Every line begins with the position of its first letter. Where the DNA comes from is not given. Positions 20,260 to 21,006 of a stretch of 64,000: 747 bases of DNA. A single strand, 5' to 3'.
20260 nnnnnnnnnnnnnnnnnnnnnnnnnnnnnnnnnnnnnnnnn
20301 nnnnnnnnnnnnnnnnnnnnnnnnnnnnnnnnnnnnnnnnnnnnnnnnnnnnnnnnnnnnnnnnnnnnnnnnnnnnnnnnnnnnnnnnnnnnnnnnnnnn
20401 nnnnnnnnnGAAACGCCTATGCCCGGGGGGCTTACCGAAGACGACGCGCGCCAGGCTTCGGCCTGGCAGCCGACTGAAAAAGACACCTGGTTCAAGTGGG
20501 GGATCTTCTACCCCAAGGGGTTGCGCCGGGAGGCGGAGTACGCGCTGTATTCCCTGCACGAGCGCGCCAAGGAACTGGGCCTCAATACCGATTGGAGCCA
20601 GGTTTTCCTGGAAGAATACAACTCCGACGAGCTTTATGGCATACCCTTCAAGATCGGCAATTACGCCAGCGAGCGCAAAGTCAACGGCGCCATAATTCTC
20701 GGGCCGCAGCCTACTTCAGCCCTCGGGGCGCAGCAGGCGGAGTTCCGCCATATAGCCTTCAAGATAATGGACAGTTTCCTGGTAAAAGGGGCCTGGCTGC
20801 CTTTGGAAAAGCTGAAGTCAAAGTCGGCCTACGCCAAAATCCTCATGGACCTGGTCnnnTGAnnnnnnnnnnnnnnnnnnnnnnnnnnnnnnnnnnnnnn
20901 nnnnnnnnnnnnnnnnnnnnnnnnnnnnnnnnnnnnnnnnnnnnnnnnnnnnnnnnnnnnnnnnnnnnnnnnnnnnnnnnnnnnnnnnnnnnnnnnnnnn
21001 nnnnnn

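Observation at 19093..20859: DnaA-derived AAA+ paralog that keeps DnaA architecture but replaces the DNA-binding domain IV and appears to lose the arginine-finger box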

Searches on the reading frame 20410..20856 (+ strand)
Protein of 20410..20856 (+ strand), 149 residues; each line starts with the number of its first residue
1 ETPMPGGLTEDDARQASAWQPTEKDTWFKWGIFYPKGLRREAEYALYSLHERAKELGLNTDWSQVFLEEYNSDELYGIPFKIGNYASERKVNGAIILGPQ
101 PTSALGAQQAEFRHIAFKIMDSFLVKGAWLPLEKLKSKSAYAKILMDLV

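Call 20: find_related_loci(query=A1, collection=genome_contigs, flank=10000)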
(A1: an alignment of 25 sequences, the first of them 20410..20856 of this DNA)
Query A1 (149 aa) in genome_contigs; peptide patterns used: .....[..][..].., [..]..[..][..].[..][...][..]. (x = any residue, [..] = any of these).
128 stretches matched a pattern; 59 encode a relative of the query (tblastn E <= 1e-3); 59 distinct loci.
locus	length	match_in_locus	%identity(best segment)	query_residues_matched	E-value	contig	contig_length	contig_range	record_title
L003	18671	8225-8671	83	1-149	2e-88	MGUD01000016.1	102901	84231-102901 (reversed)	MAG: Elusimicrobia bacterium GWC2_61_19 gwc2_scaffold_312, whole genome shotgun sequence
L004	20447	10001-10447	81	1-149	2e-84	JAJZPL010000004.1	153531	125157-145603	MAG: bacterium isolate SKS1.bin123 NODE_121_length_153531_cov_2.634462, whole genome shotgun sequence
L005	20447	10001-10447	78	1-149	1e-84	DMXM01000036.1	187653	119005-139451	MAG TPA_asm: Elusimicrobia bacterium isolate UBA11697 contig_160, whole genome shotgun sequence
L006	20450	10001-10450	80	1-149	6e-84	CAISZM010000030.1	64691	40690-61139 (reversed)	MAG: uncultured Elusimicrobia bacterium isolate AM-2014_bin-1840 genome assembly, contig: bin-1840:30/87, whole genome s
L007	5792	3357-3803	80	1-149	3e-83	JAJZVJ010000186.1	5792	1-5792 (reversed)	MAG: bacterium isolate SKS5.bin41 NODE_27332_length_5792_cov_1.085260, whole genome shotgun sequence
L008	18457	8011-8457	79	1-149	5e-82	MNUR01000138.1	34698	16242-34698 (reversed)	MAG: Elusimicrobia bacterium CG1_02_56_21 cg1_0.2_scaffold_765_c, whole genome shotgun sequence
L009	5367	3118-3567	78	1-149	7e-82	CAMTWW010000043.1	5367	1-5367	MAG: uncultured Elusimicrobia bacterium isolate G04_MAG_00049 genome assembly, contig: G04_MAG_00049_000000000132, whole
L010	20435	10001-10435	81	5-149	3e-82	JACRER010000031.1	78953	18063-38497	MAG: Elusimicrobia bacterium isolate NC_groundwater_1704_Pr3_B-0.1um_62_14 SR-2_scaffold_141_1290495, whole genome shotg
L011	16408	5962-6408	77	1-149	2e-81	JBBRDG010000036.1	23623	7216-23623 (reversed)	MAG: Elusimicrobiales bacterium isolate Co_metawrap_2441 Cmw_2441_k141_10802762_length_23623_cov_13.0000, whole genome s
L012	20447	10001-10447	79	1-149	5e-81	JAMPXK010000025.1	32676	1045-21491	MAG: Elusimicrobiales bacterium isolate R2F_R2FSRR_metabat.29 R2F_C672, whole genome shotgun sequence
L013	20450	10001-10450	76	1-149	2e-80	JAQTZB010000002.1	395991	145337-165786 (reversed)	MAG: Elusimicrobiales bacterium isolate STC_50 NODE_26_length_395991_cov_6.381505_Sandtown_C, whole genome shotgun seque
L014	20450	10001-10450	75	1-149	2e-80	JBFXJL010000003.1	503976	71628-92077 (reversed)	MAG: Elusimicrobiales bacterium isolate CA_2019_TPIn_50 NODE_32_length_503976_cov_37.790199_TPIn, whole genome shotgun s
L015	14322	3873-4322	75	1-149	2e-80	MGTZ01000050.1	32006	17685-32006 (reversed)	MAG: Elusimicrobia bacterium GWB2_63_16 gwb2_scaffold_637, whole genome shotgun sequence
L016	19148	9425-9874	77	1-149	5e-80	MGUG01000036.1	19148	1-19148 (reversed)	MAG: Elusimicrobia bacterium GWC2_64_44 gwc2_scaffold_3179, whole genome shotgun sequence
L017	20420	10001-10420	77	10-149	6e-78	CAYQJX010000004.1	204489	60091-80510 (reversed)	MAG TPA_asm: uncultured Elusimicrobiaceae bacterium isolate binchicken_co266_98 genome assembly, contig: NODE_136_length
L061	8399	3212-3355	42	97-148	7e-4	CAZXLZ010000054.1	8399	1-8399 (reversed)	MAG TPA_asm: uncultured Clostridiaceae bacterium isolate SRP199465_co2_840 genome assembly, contig: NODE_26712_length_83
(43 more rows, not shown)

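Call 24: predict_structure(alignment_id=A1)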
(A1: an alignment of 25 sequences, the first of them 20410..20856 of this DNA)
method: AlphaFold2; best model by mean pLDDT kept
length: 149 residues; sequences in the alignment: 25
mean_pLDDT: 84.8   pTM: 0.79
mean pLDDT of the five models: 84.8, 83.4, 82.5, 81.9, 80.1
residues with pLDDT >= 90: 86; 70-90: 42; 50-70: 15; < 50: 6
segments of 3 or more residues with pLDDT < 50: 1-5
pLDDT, mean of each block of 10 residues (from residue 1): 54 71 64 94 90 79 82 89 92 93 92 95 94 93 89
secondary structure, 60 per line:
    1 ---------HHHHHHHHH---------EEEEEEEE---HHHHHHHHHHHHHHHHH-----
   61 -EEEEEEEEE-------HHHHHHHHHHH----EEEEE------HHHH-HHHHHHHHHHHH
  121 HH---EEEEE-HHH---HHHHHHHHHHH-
elements in order: H10-18 E28-35 H39-55 E62-70 H78-88 E93-97 H104-107 H109-122 E126-130 H138-148

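Call 26: search_protein_representatives(alignment_id=A1)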
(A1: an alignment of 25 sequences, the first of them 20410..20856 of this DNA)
Query: 25 sequences, 149 profile positions. Proteins with E-value up to 0.001 (for the whole library): 132; up to 1e-10: 80; up to 1e-30: 8. The best 132 are listed.
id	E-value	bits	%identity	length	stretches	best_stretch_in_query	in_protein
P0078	5.8e-64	230.4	-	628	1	7-149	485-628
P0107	1.1e-57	210.0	-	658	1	5-149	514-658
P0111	7.4e-54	197.6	-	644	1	5-149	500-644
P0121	6.5e-49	181.6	-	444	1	2-149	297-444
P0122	3.3e-48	179.3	-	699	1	8-149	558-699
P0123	2.6e-46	173.1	-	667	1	2-149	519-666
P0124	7.7e-44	165.1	-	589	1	6-149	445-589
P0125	9.3e-42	158.4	-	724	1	7-149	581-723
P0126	8.6e-28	113.0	-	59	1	91-149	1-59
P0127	4.6e-25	104.2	-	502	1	1-149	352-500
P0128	1.2e-23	99.6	-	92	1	58-148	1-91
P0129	8.9e-20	87.0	-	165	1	1-60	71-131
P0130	1.5e-19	86.3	-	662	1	9-149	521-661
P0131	3.4e-19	85.1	-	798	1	7-148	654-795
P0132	5.0e-19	84.6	-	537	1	15-149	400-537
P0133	4.9e-18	81.4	-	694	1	10-148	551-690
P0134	9.0e-18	80.5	-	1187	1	8-148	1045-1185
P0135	1.2e-17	80.2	-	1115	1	5-149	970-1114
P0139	4.0e-17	78.4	-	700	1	2-149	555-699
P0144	2.4e-16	75.9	-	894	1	7-148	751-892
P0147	1.3e-15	73.6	-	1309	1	5-148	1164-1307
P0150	5.2e-15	71.6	-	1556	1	5-148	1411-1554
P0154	1.5e-14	70.0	-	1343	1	6-148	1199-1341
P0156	1.8e-14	69.8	-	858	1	24-148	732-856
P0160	2.7e-14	69.3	-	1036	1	31-148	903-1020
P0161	4.4e-14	68.5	-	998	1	23-148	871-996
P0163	5.8e-14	68.2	-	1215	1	10-148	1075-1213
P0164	9.9e-14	67.4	-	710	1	4-149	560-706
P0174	3.5e-13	65.6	-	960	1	7-148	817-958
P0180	3.3e-12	62.5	-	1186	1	5-148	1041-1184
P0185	5.1e-12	61.9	-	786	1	21-148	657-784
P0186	6.8e-12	61.5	-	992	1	4-148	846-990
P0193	4.1e-11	58.9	-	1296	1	5-148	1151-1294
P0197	7.4e-11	58.1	-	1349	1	7-148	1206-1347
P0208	8.1e-10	54.7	-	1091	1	20-148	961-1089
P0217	4.9e-09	52.2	-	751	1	32-147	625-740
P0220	1.6e-08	50.5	-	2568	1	8-149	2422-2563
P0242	1.5e-04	37.6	-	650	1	16-141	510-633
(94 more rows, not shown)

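Call 29: list_cluster_members(proteins=[P0134, P0135, P0150, P0220, P0160, P0130, P0164, P0217, P0242, P0193])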
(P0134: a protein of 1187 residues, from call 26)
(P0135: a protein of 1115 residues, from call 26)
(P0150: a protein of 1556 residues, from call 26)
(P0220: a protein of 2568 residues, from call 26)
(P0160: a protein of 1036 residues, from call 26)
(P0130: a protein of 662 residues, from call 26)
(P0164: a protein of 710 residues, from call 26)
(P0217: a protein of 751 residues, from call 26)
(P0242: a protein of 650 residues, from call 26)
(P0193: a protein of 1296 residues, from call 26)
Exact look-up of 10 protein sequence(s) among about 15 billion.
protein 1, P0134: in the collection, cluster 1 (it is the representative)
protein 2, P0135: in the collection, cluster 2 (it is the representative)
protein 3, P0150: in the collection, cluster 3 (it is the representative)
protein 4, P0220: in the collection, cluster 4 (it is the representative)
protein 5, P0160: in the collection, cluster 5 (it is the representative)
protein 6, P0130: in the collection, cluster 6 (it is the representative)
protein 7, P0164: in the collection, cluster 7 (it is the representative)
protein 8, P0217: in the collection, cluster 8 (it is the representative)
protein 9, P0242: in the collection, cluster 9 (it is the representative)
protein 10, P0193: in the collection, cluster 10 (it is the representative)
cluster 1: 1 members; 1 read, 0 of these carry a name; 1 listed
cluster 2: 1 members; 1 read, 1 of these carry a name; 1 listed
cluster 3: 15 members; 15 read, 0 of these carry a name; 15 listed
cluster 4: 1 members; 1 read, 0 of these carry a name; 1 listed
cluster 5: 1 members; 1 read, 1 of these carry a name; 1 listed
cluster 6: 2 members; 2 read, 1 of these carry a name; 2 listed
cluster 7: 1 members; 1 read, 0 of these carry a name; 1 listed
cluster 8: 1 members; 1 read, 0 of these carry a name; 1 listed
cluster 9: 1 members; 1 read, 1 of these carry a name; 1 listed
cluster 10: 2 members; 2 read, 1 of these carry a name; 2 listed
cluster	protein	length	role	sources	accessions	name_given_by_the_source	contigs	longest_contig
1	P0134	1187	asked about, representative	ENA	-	-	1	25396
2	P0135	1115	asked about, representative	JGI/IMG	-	chromosomal replication initiation ATPase DnaA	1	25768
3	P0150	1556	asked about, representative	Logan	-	-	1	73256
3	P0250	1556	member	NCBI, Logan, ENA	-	-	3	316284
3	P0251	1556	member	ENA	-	-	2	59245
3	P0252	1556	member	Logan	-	-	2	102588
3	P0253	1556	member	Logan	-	-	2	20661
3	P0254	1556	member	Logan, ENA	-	-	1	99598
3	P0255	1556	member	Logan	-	-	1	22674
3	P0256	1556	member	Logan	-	-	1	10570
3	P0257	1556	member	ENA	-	-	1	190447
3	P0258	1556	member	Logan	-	-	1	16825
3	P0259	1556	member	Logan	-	-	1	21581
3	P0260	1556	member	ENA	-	-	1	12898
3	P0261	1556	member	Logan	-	-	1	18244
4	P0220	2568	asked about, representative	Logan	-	-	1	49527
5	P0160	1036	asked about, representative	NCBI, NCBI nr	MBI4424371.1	MAG: ATP-binding protein [Elusimicrobia bacterium] | ATP-binding protein [Elusimicrobiota bacterium]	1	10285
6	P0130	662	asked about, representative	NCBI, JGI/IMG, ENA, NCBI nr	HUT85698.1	MAG TPA: DnaA/Hda family protein [Elusimicrobiales bacterium] | DnaA/Hda family protein [Elusimicrobiales bacterium]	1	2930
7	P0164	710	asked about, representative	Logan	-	-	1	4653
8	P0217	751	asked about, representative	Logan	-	-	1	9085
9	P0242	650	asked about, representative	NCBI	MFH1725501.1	MAG: DnaA/Hda family protein [Elusimicrobiota bacterium]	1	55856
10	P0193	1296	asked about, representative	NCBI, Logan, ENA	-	-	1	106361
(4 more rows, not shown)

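Call 42: list_cluster_members(proteins=[P0124, P0122, P0123, P0125, P0127, P0131, P0133, P0139, P0147, P0174])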
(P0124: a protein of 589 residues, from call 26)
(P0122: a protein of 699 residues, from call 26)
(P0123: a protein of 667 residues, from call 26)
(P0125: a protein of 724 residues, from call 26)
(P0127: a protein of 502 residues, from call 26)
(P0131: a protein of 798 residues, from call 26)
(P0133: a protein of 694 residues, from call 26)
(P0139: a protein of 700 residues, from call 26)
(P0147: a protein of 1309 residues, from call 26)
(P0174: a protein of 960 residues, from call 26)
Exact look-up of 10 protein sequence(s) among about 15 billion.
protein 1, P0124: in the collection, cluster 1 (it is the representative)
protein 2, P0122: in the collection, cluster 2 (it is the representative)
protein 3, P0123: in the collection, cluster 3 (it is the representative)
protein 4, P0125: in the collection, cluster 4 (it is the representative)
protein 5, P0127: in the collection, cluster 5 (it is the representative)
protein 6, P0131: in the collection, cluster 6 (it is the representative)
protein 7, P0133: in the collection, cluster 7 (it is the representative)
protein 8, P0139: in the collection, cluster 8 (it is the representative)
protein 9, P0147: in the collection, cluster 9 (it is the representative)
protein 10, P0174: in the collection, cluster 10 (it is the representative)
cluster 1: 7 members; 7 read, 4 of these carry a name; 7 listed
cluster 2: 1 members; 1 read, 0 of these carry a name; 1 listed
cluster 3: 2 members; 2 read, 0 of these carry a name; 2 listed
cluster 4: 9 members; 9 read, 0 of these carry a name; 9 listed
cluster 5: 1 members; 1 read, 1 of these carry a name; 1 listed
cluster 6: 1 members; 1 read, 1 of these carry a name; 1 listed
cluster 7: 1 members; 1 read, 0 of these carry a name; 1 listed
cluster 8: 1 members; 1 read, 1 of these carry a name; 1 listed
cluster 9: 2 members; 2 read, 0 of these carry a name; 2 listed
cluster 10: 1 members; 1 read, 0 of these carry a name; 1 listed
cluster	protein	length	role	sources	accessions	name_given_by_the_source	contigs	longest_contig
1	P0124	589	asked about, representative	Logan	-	-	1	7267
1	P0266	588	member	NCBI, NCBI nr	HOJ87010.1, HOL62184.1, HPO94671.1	MAG TPA: DnaA/Hda family protein [Elusimicrobiales bacterium] | DnaA/Hda family protein [Elusimicrobiales bacterium]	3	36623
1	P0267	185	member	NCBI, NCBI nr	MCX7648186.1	MAG: hypothetical protein N2Z60_06210, partial [Elusimicrobiales bacterium] | hypothetical protein [Elusimicrobiales bacterium]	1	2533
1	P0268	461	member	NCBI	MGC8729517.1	MAG: DnaA ATPase domain-containing protein, partial [Elusimicrobiales bacterium]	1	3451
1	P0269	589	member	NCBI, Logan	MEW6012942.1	MAG: DnaA/Hda family protein [Elusimicrobiota bacterium]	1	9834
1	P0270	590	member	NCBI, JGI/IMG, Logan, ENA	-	-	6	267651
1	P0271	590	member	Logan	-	-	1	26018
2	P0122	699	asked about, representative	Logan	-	-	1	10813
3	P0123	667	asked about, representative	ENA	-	-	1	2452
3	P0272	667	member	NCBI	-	-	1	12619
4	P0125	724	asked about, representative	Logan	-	-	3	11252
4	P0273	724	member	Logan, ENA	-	-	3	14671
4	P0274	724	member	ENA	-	-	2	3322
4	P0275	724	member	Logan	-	-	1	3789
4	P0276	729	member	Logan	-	-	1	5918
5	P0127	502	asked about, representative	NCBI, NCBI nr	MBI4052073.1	MAG: AAA family ATPase [Elusimicrobia bacterium] | AAA family ATPase [Elusimicrobiota bacterium]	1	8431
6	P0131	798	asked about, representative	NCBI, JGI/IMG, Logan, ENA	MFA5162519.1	MAG: DnaA/Hda family protein [Elusimicrobiales bacterium]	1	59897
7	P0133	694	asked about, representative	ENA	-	-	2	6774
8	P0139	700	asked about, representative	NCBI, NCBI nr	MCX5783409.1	MAG: DnaA/Hda family protein [Elusimicrobia bacterium] | DnaA/Hda family protein [Elusimicrobiota bacterium]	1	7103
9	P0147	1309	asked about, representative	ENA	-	-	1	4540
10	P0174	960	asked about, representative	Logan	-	-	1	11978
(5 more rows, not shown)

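Call 65: fold_search(model_id=the predicted structure, library=pdb)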
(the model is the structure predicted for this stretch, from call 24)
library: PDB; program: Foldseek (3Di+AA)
matches with E <= 10: 1556; with E <= 0.001: 4
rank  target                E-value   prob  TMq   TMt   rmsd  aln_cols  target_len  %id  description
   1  4kq6_E                5.6e-04  1.00  0.57  0.55   3.9       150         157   10  Product complex of lumazine synthase from candida glabrata (released 2013-05-29)
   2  2obx_A                7.7e-04  1.00  0.56  0.56   5.1       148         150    9  Lumazine synthase RibH2 from Mesorhizobium loti (Gene mll7281, Swiss-Prot entry Q986N2) complexed with inhibitor 5-Nit (released 2007-08-14)
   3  1kz9_A                8.7e-04  1.00  0.57  0.58   4.2       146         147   10  Mutant Enzyme L119F Lumazine Synthase from S.pombe (released 2002-07-24)
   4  1di0_D                9.3e-04  1.00  0.53  0.54   4.6       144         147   13  CRYSTAL STRUCTURE OF LUMAZINE SYNTHASE FROM BRUCELLA ABORTUS (released 2000-04-24)
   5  1kz9_E                1.1e-03  1.00  0.57  0.56   5.7       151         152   10  Mutant Enzyme L119F Lumazine Synthase from S.pombe (released 2002-07-24)
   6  2obx_B                1.1e-03  1.00  0.57  0.58   3.9       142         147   10  Lumazine synthase RibH2 from Mesorhizobium loti (Gene mll7281, Swiss-Prot entry Q986N2) complexed with inhibitor 5-Nit (released 2007-08-14)
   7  1xn1_E                1.1e-03  1.00  0.56  0.56   4.6       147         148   12  Crystal Structure Of Lumazine Synthase From Brucella Abortus (Orthorhombic Form At 3.05 Angstroms) (released 2005-09-27)
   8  1di0_E                1.2e-03  1.00  0.55  0.55   4.5       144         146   12  CRYSTAL STRUCTURE OF LUMAZINE SYNTHASE FROM BRUCELLA ABORTUS (released 2000-04-24)
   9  5g5s                  1.2e-03  1.00  0.51  0.14   7.1       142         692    9  Structure of the Argonaute protein from Methanocaldcoccus janaschii (released 2017-02-08)
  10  8uav_A                1.4e-03  1.00  0.56  0.39   4.6       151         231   13  Cryo-EM Structure of Brucella Abortus Lumazine Synthase (BLS) Engineered with Shiga Toxin I subunit B (Stx1B) (released 2025-03-26)
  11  2jfb_A                1.4e-03  1.00  0.51  0.50   6.2       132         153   14  3D Structure of Lumazine Synthase from Candida albicans (released 2007-05-01)
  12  1di0_C                1.5e-03  1.00  0.54  0.55   4.6       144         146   12  CRYSTAL STRUCTURE OF LUMAZINE SYNTHASE FROM BRUCELLA ABORTUS (released 2000-04-24)
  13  1ejb_A                1.5e-03  1.00  0.56  0.50   7.6       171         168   12  LUMAZINE SYNTHASE FROM SACCHAROMYCES CEREVISIAE (released 2001-03-02)
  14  4ycs_A                1.5e-03  1.00  0.46  0.53   4.9       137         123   12  Crystal structure of putative lipoprotein from Peptoclostridium difficile 630 (fragment) (released 2015-03-18)
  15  4kq6_G                1.6e-03  1.00  0.54  0.51   6.6       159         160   10  Product complex of lumazine synthase from candida glabrata (released 2013-05-29)
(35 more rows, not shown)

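Call 73: list_cluster_members(proteins=[P0154, P0163, P0197, P0161, P0180, P0186, P0208, P0144, P0185, P0156])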
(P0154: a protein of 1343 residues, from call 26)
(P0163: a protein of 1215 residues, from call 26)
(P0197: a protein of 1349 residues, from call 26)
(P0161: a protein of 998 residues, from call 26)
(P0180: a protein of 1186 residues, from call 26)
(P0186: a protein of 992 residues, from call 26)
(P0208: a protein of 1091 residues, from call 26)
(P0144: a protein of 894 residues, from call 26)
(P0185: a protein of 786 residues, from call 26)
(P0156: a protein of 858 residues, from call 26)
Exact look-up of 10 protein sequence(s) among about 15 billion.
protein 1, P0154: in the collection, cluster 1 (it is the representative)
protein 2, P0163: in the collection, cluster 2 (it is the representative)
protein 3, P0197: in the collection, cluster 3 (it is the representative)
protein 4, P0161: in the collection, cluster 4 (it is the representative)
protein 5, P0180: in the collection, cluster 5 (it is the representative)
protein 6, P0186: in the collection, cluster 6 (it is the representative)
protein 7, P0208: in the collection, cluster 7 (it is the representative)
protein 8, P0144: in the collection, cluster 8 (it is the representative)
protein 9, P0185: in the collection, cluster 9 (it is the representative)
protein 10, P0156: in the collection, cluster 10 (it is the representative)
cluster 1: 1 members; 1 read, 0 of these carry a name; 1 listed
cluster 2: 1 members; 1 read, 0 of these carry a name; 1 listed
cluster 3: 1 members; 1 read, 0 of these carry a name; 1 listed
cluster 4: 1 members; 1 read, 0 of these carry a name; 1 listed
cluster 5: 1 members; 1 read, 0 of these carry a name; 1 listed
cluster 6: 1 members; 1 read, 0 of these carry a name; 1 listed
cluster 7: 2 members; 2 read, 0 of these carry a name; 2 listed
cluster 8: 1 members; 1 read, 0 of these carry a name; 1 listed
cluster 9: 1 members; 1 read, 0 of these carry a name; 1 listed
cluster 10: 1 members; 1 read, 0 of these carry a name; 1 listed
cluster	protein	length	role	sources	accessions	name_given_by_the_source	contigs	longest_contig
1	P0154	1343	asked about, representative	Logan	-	-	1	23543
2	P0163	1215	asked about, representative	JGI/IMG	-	-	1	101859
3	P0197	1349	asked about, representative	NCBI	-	-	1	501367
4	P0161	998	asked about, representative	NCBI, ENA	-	-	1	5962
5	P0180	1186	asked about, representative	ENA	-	-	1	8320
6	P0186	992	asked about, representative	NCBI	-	-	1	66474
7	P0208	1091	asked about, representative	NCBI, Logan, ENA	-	-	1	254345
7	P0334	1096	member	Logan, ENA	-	-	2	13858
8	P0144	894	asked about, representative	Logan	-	-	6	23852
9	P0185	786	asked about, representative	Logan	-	-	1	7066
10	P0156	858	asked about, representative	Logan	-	-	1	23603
